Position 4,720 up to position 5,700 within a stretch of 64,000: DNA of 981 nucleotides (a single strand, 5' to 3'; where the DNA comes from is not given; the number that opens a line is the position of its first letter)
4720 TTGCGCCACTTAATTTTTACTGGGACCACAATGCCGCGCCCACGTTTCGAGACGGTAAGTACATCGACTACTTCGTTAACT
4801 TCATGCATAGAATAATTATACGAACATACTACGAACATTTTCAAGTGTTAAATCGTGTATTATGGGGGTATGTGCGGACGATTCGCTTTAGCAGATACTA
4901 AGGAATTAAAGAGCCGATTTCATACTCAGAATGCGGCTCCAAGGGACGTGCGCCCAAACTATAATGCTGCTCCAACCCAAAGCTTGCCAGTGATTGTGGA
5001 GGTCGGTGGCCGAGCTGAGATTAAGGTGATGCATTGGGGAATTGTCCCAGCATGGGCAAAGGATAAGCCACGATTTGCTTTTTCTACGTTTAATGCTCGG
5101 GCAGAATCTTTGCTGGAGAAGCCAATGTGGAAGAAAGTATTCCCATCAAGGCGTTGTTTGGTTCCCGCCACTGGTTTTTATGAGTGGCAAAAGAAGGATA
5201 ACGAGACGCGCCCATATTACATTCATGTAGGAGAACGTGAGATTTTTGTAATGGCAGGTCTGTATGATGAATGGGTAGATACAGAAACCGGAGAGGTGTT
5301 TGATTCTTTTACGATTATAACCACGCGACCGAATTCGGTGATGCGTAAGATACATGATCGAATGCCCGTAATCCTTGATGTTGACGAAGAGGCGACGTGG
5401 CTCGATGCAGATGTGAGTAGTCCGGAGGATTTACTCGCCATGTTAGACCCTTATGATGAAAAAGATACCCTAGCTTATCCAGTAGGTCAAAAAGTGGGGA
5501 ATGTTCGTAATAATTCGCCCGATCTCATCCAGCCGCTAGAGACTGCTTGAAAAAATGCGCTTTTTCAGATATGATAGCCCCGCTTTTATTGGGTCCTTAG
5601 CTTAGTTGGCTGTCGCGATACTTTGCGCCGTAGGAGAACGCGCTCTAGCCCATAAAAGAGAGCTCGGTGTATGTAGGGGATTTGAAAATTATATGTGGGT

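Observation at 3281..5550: Divergent DNA-damage-tolerance module with a GAAC-N7-GAAC direct repeat in the shared promoter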

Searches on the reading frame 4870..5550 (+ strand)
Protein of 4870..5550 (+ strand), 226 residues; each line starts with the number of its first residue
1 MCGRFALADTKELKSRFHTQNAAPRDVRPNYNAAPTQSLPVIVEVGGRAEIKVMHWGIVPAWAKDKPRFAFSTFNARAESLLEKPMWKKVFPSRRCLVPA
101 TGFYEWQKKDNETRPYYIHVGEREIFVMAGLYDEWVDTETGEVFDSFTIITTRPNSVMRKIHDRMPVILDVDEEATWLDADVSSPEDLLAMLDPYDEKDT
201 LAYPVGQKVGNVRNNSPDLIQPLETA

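Call 7: search_protein_families(library=pfam, proteins=[window:4870-5550:+], max_evalue=0.01)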
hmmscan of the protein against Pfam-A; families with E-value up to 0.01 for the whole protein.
window:4870-5550:+ (226 aa): 1 family
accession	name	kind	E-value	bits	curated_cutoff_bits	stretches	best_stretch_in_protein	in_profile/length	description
PF02586.19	SRAP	-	1e-73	247.9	27.1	1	1-212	1-214/214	SOS response associated peptidase (SRAP)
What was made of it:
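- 4870..5550 (+): SRAP/YedK-family protein, 226 aa, starting Met-Cys. Pfam SRAP 1e-73 over the full length (call 7).
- Checked: 4870-5550(+) is SRAP, starting MCGRF (call 7).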

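Call 48: search_protein_families(library=ncbifam, proteins=[window:4870-5550:+], max_evalue=0.1)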
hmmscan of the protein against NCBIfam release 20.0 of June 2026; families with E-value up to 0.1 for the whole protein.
window:4870-5550:+ (226 aa): 1 family
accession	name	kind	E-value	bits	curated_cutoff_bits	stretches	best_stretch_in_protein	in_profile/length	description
NF007413.0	PRK09951.1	subfamily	1.2e-26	93.4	349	1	1-223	1-222/222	hypothetical protein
